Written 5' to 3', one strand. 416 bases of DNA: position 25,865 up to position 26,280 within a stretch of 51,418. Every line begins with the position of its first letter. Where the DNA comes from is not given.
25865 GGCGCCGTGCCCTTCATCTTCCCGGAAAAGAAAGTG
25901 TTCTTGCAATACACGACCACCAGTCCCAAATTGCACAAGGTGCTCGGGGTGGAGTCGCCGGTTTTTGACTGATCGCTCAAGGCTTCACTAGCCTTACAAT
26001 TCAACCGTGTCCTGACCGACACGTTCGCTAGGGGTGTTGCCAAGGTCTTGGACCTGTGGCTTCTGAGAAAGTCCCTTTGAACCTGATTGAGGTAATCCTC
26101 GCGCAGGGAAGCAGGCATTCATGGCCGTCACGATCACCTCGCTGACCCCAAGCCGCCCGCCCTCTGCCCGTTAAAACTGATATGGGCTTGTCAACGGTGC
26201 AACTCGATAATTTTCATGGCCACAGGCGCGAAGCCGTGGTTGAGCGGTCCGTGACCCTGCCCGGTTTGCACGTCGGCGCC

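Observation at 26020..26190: Orphan TPP riboswitch aimed at the 3' end of an oppositely oriented thiD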

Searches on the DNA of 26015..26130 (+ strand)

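Call 28: build_rna_model(alignment_id=A2)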
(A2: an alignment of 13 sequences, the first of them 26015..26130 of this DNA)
Model R1 built from alignment A2 (13 sequences, 126 columns); structure: RNAalifold consensus.
model positions 114; base pairs 15; branch points 1; effective number of sequences 4.15; information 0.59 bits per position. Calibrated on 0.2 Mb of random sequence (short: E-values are rough).
structure used (alignment columns):
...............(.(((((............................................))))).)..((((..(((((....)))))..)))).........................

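Call 29: search_with_rna_model(model_id=R1, sources=[window, L001, L002, L003, L004, L005, L006, L007, L008, L009, L010, L011, L012, L013, L014, L015, L016, L017, L018, L019, L020, L021, L022, L023, L024, L025, L031, L081, L082, L083, L084, L085, L086, L087, L088, L089, L090, L091, L092, L093, L094, L095, L096, L097, L098, L099, L100, L101, L102, L103, L104, L105, L106, L107, L108, L109, L110, L111, L112, L113, L114, L115, L116, L117, L118, L119], max_evalue=0.01)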
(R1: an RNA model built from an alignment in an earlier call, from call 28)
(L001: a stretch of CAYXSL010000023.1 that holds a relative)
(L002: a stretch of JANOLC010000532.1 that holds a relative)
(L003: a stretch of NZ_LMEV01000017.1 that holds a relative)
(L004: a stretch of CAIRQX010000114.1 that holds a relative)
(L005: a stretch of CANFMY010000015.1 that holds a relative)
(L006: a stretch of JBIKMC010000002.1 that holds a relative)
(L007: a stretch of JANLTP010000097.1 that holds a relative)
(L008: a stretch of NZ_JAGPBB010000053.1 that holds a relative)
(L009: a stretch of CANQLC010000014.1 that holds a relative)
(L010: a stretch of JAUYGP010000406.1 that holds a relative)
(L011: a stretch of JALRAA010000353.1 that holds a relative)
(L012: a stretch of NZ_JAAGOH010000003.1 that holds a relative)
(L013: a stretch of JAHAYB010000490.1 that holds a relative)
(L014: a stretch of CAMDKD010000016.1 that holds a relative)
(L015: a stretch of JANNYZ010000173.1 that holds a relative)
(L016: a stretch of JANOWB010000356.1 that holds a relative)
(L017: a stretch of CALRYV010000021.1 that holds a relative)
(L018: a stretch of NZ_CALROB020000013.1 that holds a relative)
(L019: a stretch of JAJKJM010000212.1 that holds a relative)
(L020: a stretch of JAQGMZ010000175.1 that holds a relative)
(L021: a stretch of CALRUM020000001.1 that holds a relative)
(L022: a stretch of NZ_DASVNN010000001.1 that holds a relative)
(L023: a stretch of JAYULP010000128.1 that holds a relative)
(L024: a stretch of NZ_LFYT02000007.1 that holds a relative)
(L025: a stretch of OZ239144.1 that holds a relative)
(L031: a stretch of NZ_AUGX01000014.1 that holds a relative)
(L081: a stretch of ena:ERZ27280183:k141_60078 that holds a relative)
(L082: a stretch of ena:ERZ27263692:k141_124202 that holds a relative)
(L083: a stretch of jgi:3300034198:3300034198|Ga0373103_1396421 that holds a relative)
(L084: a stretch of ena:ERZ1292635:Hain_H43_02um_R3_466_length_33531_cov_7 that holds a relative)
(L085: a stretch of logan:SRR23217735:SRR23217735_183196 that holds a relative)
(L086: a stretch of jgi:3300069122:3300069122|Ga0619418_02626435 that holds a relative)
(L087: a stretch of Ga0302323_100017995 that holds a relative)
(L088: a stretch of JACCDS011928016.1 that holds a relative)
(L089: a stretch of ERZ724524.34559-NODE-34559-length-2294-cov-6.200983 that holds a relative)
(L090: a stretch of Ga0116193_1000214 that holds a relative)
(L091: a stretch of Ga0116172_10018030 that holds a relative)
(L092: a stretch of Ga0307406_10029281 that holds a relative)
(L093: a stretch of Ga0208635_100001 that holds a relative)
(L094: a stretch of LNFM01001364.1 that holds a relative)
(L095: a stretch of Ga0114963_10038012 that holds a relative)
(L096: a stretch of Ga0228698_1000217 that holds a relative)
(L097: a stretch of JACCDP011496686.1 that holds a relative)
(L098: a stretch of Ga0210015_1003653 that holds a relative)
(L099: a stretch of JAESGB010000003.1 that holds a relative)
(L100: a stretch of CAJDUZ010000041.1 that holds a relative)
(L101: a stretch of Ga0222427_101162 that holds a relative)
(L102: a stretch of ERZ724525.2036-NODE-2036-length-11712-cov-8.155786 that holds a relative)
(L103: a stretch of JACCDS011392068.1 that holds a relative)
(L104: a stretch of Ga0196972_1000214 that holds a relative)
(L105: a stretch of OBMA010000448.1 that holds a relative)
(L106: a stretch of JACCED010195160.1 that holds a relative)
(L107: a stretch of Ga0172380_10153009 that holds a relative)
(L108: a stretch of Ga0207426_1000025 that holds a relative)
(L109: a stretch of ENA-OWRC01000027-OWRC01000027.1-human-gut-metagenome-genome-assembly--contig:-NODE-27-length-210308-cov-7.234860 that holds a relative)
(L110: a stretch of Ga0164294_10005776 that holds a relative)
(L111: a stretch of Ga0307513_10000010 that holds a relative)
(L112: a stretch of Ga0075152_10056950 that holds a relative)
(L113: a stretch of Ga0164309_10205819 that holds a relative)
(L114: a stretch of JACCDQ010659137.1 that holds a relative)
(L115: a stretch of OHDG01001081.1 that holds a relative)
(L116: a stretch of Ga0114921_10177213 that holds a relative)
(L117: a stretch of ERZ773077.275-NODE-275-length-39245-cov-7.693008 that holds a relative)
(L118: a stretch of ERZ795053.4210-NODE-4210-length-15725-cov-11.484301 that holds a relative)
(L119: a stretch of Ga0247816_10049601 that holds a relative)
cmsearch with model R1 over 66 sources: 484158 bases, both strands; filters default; matches with E-value up to 0.01: 48.
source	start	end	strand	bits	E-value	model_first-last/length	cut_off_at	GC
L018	7178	7300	-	109.6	3.8e-42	1-114/114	no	0.61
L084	4936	5052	-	108.3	1.4e-41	1-114/114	no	0.59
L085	2466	2582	-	108.3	1.4e-41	1-114/114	no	0.59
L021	7183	7291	-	107.6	2.6e-41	1-114/114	no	0.58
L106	406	518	+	107.4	3.1e-41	1-114/114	no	0.52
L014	7136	7249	-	104.9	3.3e-40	1-114/114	no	0.5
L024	3314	3426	+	104.8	3.6e-40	1-114/114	no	0.55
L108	5193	5316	-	103.8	9.6e-40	1-114/114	no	0.6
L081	1013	1129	-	102.3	3.9e-39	1-114/114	no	0.55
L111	5197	5305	-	102.1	4.5e-39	1-114/114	no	0.61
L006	7212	7329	-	101.9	5.7e-39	1-114/114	no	0.64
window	26014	26130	+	101.8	6e-39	1-114/114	no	0.56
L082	1008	1124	-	101.8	6e-39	1-114/114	no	0.56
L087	3902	4022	-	101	1.3e-38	1-114/114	no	0.6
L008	7236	7354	-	99.4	5.8e-38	1-114/114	no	0.58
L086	4933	5053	-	98.4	1.5e-37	1-114/114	no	0.6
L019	7205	7329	-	98.3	1.6e-37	1-114/114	no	0.57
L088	2418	2531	-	97.8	2.5e-37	1-114/114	no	0.59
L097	5147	5259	-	96.4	9.8e-37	1-114/114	no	0.56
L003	7190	7303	-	93.2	2e-35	1-114/114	no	0.61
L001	8425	8539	-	93.1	2.3e-35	1-114/114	no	0.57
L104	1219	1325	-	89.6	6.2e-34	1-114/114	no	0.65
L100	5202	5325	-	86.7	9.3e-33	1-114/114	no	0.61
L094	5697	5811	-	85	4.6e-32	1-114/114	no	0.61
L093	5245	5361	-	81.1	1.8e-30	1-114/114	no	0.66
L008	3292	3397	+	79.3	1e-29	1-114/114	no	0.58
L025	4841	4954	+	75.7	3.1e-28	1-114/114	no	0.57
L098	1336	1442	+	66.6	1.8e-24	1-114/114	no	0.58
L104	1363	1477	+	64.3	1.5e-23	1-114/114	no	0.61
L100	1359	1468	+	62.9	5.5e-23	1-114/114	no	0.58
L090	6764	6855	-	62.4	8.8e-23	23-114/114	5'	0.61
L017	2513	2617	+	59.8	1.1e-21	1-114/114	no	0.57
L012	9518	9659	-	56.9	1.6e-20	1-114/114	no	0.64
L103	2524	2678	-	54.6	1.4e-19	1-114/114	no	0.65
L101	2860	2936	-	41.8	2.5e-14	15-93/114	no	0.68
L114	2546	2684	-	41.1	5.1e-14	1-114/114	no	0.66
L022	688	797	+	39.6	2.1e-13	1-114/114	no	0.64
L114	2716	2830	+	39.6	2.1e-13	1-114/114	no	0.63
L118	1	110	+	38.7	4.8e-13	12-114/114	5'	0.58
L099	2825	2950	-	38.7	5e-13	1-114/114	no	0.57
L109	2853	2961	+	33.6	5.8e-11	1-114/114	no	0.5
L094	2808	2934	-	23.6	7.8e-07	1-114/114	no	0.68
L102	2717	2865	-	23.4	9e-07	1-114/114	no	0.64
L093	2759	2879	-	22.5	2.1e-06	1-114/114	no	0.68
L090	2806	2932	-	21.2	7.5e-06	1-114/114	no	0.67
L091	1534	1615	-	21.2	7.7e-06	1-114/114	no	0.65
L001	4745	4771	-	21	9.3e-06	65-91/114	no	0.67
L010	1284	1408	-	19.8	2.7e-05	1-114/114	no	0.63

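Call 51: search_with_rna_model(model_id=R1, sources=[L167, L168, L169, L170, L171, L172, L173, L083, L089, L092, L095, L096], max_evalue=0.01)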
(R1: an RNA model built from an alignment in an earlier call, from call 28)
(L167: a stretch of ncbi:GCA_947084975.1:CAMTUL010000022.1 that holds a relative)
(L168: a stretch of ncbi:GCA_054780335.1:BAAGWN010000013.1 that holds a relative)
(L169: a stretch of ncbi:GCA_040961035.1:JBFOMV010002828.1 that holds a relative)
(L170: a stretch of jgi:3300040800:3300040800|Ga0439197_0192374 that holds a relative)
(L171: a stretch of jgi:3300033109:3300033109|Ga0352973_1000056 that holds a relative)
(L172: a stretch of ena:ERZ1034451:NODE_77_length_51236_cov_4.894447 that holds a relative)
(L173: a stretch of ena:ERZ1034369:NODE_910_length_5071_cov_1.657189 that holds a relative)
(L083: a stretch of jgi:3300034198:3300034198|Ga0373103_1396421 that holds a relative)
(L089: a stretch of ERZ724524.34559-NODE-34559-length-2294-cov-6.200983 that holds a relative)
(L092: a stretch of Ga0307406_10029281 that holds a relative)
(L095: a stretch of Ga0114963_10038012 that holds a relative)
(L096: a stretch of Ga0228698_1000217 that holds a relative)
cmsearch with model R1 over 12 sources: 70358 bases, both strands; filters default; matches with E-value up to 0.01: 7.
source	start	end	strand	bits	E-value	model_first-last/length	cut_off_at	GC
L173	2407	2527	-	105.1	4.1e-41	1-114/114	no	0.6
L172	4459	4579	-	103.7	1.5e-40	1-114/114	no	0.6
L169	4436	4551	-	101.7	9.3e-40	1-114/114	no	0.59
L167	4402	4516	-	98.3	2.4e-38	1-114/114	no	0.58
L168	4402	4516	-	98.3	2.4e-38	1-114/114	no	0.58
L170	4417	4526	-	89.2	1.3e-34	1-114/114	no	0.65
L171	4417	4526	-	89.2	1.3e-34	1-114/114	no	0.65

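Call 53: search_with_rna_model(model_id=R1, sources=[window, L084, L086, L087, L088, L167, L169, L170, L172, L001, L003, L006, L008, L014, L018, L019, L021, L093, L094, L097, L100, L108, L111, L024, L106], max_evalue=1e-28, make_alignment=true)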
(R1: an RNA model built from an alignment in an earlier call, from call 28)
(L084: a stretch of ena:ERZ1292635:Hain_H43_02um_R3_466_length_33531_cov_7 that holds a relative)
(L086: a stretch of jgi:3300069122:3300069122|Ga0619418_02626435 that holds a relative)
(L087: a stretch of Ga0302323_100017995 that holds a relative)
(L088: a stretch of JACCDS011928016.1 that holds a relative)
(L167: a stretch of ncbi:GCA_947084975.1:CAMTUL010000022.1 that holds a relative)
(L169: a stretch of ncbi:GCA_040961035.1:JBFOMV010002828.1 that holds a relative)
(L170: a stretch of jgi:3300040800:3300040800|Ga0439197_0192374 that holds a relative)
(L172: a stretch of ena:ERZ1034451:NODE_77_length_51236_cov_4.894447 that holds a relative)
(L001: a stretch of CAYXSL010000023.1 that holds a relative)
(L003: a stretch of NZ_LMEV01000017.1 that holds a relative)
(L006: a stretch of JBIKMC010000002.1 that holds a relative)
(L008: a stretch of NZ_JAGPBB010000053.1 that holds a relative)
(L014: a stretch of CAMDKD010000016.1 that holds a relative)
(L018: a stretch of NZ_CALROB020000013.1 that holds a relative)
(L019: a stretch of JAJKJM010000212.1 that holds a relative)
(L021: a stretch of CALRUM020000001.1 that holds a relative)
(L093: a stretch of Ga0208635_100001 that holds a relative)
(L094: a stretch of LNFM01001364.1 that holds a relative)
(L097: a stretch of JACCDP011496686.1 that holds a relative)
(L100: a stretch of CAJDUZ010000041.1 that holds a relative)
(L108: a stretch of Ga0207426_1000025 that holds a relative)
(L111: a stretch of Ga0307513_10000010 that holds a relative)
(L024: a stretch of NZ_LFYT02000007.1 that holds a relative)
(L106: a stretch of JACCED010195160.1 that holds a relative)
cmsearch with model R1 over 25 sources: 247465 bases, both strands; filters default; matches with E-value up to 1e-28: 26.
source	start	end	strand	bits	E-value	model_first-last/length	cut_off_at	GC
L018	7178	7300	-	109.6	1.9e-42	1-114/114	no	0.61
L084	4936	5052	-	108.3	7e-42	1-114/114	no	0.59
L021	7183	7291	-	107.6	1.3e-41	1-114/114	no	0.58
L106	406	518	+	107.4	1.6e-41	1-114/114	no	0.52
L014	7136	7249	-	104.9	1.7e-40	1-114/114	no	0.5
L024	3314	3426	+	104.8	1.8e-40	1-114/114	no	0.55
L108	5193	5316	-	103.8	4.9e-40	1-114/114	no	0.6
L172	4459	4579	-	103.7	5.2e-40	1-114/114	no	0.6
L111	5197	5305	-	102.1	2.3e-39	1-114/114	no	0.61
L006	7212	7329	-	101.9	2.9e-39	1-114/114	no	0.64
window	26014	26130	+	101.8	3.1e-39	1-114/114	no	0.56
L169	4436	4551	-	101.7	3.3e-39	1-114/114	no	0.59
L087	3902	4022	-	101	6.8e-39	1-114/114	no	0.6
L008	7236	7354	-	99.4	3e-38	1-114/114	no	0.58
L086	4933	5053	-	98.4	7.4e-38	1-114/114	no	0.6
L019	7205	7329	-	98.3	8.2e-38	1-114/114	no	0.57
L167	4402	4516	-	98.3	8.3e-38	1-114/114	no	0.58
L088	2418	2531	-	97.8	1.3e-37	1-114/114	no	0.59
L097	5147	5259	-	96.4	5e-37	1-114/114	no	0.56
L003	7190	7303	-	93.2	1e-35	1-114/114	no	0.61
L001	8425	8539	-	93.1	1.2e-35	1-114/114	no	0.57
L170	4417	4526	-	89.2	4.4e-34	1-114/114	no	0.65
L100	5202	5325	-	86.7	4.7e-33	1-114/114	no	0.61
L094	5697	5811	-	85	2.3e-32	1-114/114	no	0.61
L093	5245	5361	-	81.1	9.3e-31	1-114/114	no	0.66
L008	3292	3397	+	79.3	5.3e-30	1-114/114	no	0.58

Alignment A3: 26 matches aligned to the model, 125 columns, each read 5' to 3' on its own strand. Consensus structure (alignment columns), stored with it:
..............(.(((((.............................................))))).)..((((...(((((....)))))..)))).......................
